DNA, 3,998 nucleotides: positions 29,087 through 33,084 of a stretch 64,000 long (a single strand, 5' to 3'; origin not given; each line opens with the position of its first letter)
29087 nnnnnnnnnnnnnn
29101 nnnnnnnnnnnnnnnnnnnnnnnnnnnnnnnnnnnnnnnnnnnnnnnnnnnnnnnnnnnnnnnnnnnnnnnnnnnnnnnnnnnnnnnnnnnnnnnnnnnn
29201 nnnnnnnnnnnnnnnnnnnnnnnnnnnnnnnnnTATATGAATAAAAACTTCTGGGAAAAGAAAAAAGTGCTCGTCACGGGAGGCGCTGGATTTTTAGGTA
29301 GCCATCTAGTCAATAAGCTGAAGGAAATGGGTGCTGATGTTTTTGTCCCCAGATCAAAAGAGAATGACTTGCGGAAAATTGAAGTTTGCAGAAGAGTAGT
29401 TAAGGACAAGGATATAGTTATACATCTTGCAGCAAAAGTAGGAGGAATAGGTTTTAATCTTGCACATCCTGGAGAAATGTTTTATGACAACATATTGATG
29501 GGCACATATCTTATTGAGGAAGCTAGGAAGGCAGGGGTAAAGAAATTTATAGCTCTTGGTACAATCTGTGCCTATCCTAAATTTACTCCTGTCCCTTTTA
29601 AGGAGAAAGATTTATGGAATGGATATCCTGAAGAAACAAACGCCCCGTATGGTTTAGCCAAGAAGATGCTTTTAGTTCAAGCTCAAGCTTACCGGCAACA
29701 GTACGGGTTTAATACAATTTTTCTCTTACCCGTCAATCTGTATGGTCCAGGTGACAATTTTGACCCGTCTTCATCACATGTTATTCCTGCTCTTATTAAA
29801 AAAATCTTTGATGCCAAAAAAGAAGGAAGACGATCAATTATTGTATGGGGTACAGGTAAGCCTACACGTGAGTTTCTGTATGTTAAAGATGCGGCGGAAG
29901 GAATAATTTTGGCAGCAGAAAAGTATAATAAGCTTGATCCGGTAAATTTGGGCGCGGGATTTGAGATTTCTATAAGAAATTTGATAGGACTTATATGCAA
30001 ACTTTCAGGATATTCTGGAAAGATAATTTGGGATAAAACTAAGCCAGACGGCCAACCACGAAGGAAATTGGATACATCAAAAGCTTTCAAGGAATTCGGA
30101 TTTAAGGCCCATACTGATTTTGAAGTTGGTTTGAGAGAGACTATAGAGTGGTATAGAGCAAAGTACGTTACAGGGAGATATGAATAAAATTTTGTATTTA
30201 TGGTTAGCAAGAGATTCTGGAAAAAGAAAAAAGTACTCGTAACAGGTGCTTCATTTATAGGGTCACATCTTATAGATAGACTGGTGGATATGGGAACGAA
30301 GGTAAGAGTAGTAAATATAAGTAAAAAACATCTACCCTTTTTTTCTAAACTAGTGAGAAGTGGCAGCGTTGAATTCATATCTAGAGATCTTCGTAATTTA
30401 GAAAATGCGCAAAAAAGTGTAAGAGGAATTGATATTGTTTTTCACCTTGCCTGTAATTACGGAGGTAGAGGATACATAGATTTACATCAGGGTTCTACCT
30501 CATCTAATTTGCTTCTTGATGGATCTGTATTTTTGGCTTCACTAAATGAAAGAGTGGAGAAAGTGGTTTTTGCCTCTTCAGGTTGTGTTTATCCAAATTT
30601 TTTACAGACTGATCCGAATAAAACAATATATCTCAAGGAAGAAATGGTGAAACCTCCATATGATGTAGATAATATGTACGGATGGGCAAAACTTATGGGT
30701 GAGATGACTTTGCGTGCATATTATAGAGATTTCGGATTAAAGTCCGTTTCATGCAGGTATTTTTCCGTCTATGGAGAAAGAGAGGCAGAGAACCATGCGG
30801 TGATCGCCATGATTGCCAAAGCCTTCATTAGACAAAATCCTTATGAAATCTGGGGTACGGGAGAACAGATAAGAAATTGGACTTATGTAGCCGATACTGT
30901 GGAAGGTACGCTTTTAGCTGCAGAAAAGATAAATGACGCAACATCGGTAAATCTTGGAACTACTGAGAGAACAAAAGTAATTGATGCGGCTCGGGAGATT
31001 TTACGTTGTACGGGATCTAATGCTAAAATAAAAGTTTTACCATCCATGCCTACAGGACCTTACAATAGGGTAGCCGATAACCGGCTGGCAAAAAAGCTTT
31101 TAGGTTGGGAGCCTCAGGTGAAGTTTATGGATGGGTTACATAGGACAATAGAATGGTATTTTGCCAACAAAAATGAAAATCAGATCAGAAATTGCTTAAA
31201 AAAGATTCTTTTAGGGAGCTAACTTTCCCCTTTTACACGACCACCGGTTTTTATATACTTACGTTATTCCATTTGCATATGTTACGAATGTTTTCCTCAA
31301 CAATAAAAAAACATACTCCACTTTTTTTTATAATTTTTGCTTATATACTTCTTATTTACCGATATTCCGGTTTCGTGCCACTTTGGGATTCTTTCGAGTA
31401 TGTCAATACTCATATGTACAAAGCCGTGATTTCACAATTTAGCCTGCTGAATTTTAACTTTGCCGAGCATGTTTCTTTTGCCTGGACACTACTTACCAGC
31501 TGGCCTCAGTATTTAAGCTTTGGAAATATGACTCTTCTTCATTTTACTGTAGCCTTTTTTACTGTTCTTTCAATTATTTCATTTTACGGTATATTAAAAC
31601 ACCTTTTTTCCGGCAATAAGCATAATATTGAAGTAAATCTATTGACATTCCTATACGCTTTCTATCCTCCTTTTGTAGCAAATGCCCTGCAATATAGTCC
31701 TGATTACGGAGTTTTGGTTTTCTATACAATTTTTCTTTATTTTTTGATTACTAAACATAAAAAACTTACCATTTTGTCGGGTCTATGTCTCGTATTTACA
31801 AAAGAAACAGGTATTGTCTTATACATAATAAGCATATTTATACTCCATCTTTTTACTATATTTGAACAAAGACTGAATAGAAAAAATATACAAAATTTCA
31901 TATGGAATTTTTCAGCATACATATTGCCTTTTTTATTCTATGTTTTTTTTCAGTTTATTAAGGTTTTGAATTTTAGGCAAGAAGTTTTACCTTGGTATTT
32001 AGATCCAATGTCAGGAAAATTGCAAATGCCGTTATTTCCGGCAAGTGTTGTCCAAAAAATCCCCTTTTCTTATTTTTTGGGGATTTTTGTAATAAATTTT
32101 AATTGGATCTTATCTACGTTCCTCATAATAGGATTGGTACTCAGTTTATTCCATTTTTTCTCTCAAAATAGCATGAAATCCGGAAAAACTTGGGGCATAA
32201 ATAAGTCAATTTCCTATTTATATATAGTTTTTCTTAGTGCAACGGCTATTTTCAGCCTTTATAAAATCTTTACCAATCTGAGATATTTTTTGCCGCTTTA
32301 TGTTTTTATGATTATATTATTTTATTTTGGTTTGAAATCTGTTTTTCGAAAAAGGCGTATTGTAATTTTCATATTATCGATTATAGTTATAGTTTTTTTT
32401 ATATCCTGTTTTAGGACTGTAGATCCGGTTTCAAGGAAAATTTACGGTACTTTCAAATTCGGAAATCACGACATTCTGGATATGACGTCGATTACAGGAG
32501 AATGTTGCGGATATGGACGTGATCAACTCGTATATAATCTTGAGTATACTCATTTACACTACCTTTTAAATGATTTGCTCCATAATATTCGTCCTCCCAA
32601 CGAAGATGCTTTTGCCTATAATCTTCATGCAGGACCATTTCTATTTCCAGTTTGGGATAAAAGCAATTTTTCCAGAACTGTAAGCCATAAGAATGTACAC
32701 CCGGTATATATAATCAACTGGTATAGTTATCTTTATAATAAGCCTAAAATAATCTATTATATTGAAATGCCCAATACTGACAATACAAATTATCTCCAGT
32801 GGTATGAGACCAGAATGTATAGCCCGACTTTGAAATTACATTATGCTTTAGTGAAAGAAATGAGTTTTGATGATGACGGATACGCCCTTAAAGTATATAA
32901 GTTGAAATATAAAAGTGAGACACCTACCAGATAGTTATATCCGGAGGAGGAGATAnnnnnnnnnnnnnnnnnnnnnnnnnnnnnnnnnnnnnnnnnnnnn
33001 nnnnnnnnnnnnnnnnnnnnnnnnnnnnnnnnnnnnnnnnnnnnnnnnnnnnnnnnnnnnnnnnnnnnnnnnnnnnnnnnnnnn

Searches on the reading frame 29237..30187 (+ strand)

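Call 5: search_protein_families(library=pfam, proteins=[window:29237-30187:+], max_evalue=0.01)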
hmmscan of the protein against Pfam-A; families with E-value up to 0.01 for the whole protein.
window:29237-30187:+ (316 aa): 8 families
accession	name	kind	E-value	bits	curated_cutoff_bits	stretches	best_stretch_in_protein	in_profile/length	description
PF01370.27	Epimerase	-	2.5e-57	194.5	20.9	1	11-239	1-240/240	NAD dependent epimerase/dehydratase family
PF16363.11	GDP_Man_Dehyd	-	3.4e-26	92.9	27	2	43-302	59-332/332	GDP-mannose 4,6 dehydratase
PF01073.25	3Beta_HSD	-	5.9e-11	42.3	22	1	42-230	51-232/280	3-beta hydroxysteroid dehydrogenase/isomerase family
PF04321.23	RmlD_sub_bind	-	2.5e-07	30.5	27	1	10-66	2-60/287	RmlD substrate binding domain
PF02719.21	Polysacc_synt_2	-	4.8e-06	26.4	20.2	0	44-109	62-128/293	Polysaccharide biosynthesis protein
PF13460.12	NAD_binding_10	-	5.2e-05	23.6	27.2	1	15-118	1-108/184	NAD(P)H-binding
PF05368.20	NmrA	-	9.2e-05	22.6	27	1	7-105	1-103/298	NmrA-like family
PF07993.18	NAD_binding_4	-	0.0068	16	20.1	0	13-29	1-17/258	Male sterility protein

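Call 6: search_protein_families(library=ncbifam, proteins=[window:29237-30187:+], max_evalue=0.01)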
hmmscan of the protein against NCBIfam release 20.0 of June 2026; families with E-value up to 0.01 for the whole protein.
window:29237-30187:+ (316 aa): 31 families (the best 25 are shown)
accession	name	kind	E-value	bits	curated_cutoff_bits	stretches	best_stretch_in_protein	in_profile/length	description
NF047922.1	GDPFucSynFcl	equivalog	1e-86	291.2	500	1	8-308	2-303/308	GDP-L-fucose synthase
TIGR04180.1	EDH_00030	hypoth_equivalog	5.7e-31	107.7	475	2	43-269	56-268/297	NAD-dependent 4,6-dehydratase LegB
TIGR01181.1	dTDP_gluc_dehyt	equivalog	2.1e-28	99.3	365.1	1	44-309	58-314/321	dTDP-glucose 4,6-dehydratase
TIGR01179.1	galE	equivalog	9.3e-26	90.4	262.3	2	43-307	54-326/332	UDP-glucose 4-epimerase GalE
NF007490.0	PRK10084.1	subfamily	1e-17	64.2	649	1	135-308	164-336/361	dTDP-glucose 4,6-dehydratase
NF007582.0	PRK10217.1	equivalog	1.5e-15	57.1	698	1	59-309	76-334/355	dTDP-glucose 4,6-dehydratase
NF007956.0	PRK10675.1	subfamily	3e-15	56.2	394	1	40-306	54-329/338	UDP-glucose 4-epimerase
TIGR02622.1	CDP_4_6_dhtase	equivalog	7.3e-15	54.9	278.45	2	44-313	62-337/352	CDP-glucose 4,6-dehydratase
NF011728.1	PRK15181.1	equivalog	4.1e-14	52.4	760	1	43-312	76-343/348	Vi polysaccharide biosynthesis UDP-N-acetylglucosaminuronic acid C-4 epimerase TviC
NF042422.1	oxyalk_red_OleD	equivalog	5.6e-14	52.2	580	1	10-229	2-217/329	2-alkyl-3-oxoalkanoate reductase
TIGR03466.1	HpnA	hypoth_equivalog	8.8e-11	41.2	367.65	1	10-112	2-116/327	hopanoid-associated sugar epimerase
TIGR02197.1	heptose_epim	equivalog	9.2e-11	41.5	274.6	1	11-265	1-268/316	ADP-glyceromanno-heptose 6-epimerase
NF042423.1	oxyalk_red_Shew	equivalog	9.6e-09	34.7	580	1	9-245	9-239/331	2-alkyl-3-oxoalkanoate reductase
TIGR01214.1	rmlD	equivalog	1.6e-06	27.5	224.05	1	10-67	1-60/285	dTDP-4-dehydrorhamnose reductase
NF052578.1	StrlDmthSdmBMthl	equivalog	1.9e-06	27.9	600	1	42-258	49-246/328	sterol demethylase protein SdmB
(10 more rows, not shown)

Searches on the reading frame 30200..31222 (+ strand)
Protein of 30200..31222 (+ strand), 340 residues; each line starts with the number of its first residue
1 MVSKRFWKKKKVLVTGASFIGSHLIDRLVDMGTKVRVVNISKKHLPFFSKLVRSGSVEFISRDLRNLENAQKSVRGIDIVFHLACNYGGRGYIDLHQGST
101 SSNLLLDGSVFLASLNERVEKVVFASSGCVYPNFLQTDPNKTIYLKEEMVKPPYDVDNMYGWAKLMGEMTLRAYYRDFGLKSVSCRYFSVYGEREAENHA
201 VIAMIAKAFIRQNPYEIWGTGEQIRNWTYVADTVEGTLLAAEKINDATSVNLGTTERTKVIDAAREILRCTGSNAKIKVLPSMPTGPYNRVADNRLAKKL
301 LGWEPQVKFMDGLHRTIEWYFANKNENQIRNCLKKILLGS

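Call 5: search_protein_families(library=pfam, proteins=[window:30200-31222:+], max_evalue=0.01)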
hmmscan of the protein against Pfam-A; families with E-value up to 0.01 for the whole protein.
window:30200-31222:+ (340 aa): 8 families
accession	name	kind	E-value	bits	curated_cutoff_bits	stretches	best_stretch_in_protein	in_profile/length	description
PF01370.27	Epimerase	-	1.3e-38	133.2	20.9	1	12-253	1-240/240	NAD dependent epimerase/dehydratase family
PF16363.11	GDP_Man_Dehyd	-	5.4e-25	89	27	1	13-315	1-331/332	GDP-mannose 4,6 dehydratase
PF01073.25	3Beta_HSD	-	5.7e-16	58.8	22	1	14-247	2-235/280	3-beta hydroxysteroid dehydrogenase/isomerase family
PF04321.23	RmlD_sub_bind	-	5e-05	22.9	27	1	11-275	2-235/287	RmlD substrate binding domain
PF07993.18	NAD_binding_4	-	5.7e-05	22.8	20.1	1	71-196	83-213/258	Male sterility protein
PF13460.12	NAD_binding_10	-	0.00085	19.7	27.2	1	19-134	5-108/184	NAD(P)H-binding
PF00106.31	adh_short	-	0.0065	16.4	26.6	0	10-77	1-71/195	short chain dehydrogenase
PF05368.20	NmrA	-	0.0085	16.2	27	0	8-83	1-76/298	NmrA-like family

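Call 6: search_protein_families(library=ncbifam, proteins=[window:30200-31222:+], max_evalue=0.01)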
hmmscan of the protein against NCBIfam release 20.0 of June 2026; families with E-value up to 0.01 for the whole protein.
window:30200-31222:+ (340 aa): 27 families (the best 25 are shown)
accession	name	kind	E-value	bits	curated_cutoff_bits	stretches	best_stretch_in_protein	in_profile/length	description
NF047922.1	GDPFucSynFcl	equivalog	3e-26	92.6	500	1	100-325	78-306/308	GDP-L-fucose synthase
TIGR01181.1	dTDP_gluc_dehyt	equivalog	4.7e-26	91.6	365.1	1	12-325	2-316/321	dTDP-glucose 4,6-dehydratase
TIGR04180.1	EDH_00030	hypoth_equivalog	1.1e-23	83.8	475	1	12-307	1-296/297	NAD-dependent 4,6-dehydratase LegB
TIGR01179.1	galE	equivalog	4.3e-23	81.7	262.3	1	11-323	1-328/332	UDP-glucose 4-epimerase GalE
TIGR02197.1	heptose_epim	equivalog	2.6e-17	63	274.6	1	12-320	1-313/316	ADP-glyceromanno-heptose 6-epimerase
TIGR03466.1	HpnA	hypoth_equivalog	9.7e-16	57.5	367.65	1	11-313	2-285/327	hopanoid-associated sugar epimerase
NF011728.1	PRK15181.1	equivalog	1.7e-15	56.9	760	1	9-323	15-340/348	Vi polysaccharide biosynthesis UDP-N-acetylglucosaminuronic acid C-4 epimerase TviC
NF007490.0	PRK10084.1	subfamily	8e-15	54.7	649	1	151-325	158-339/361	dTDP-glucose 4,6-dehydratase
NF007582.0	PRK10217.1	equivalog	1.9e-14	53.5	698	1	153-325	153-336/355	dTDP-glucose 4,6-dehydratase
TIGR02622.1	CDP_4_6_dhtase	equivalog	9.1e-14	51.3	278.45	1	6-333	1-344/352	CDP-glucose 4,6-dehydratase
NF042423.1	oxyalk_red_Shew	equivalog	2.3e-11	43.4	580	1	8-250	7-230/331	2-alkyl-3-oxoalkanoate reductase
NF042422.1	oxyalk_red_OleD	equivalog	3.7e-10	39.7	580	1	11-246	2-220/329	2-alkyl-3-oxoalkanoate reductase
NF008872.0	PRK11908.1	equivalog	1.7e-08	33.9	294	1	10-246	2-242/349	bifunctional UDP-4-keto-pentose/UDP-xylose synthase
NF008360.0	PRK11150.1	equivalog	3.7e-08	32.9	452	1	13-272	4-255/310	ADP-glyceromanno-heptose 6-epimerase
NF041293.1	G6PDh_Azf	equivalog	1e-07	31.7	400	1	10-186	3-178/252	NAD-dependent glucose-6-phosphate dehydrogenase Azf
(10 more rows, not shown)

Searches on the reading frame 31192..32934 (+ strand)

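Call 5: search_protein_families(library=pfam, proteins=[window:31192-32934:+], max_evalue=0.01)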
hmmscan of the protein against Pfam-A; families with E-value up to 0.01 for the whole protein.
window:31192-32934:+ (580 aa): 0 families

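Call 6: search_protein_families(library=ncbifam, proteins=[window:31192-32934:+], max_evalue=0.01)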
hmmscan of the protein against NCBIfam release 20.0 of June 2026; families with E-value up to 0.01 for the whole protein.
window:31192-32934:+ (580 aa): 1 family
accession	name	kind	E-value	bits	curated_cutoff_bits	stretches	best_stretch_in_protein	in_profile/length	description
NF046093.1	AZOBR_p60025_fam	subfamily_domain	2e-07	30.5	150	1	107-248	103-232/232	AZOBR_p60025 family cell surface glycopolymer formation protein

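Call 76: search_protein_families(library=pfam, proteins=[window:31192-32934:+], max_evalue=0.01)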
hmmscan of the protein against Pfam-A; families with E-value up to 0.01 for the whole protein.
window:31192-32934:+ (580 aa): 0 families
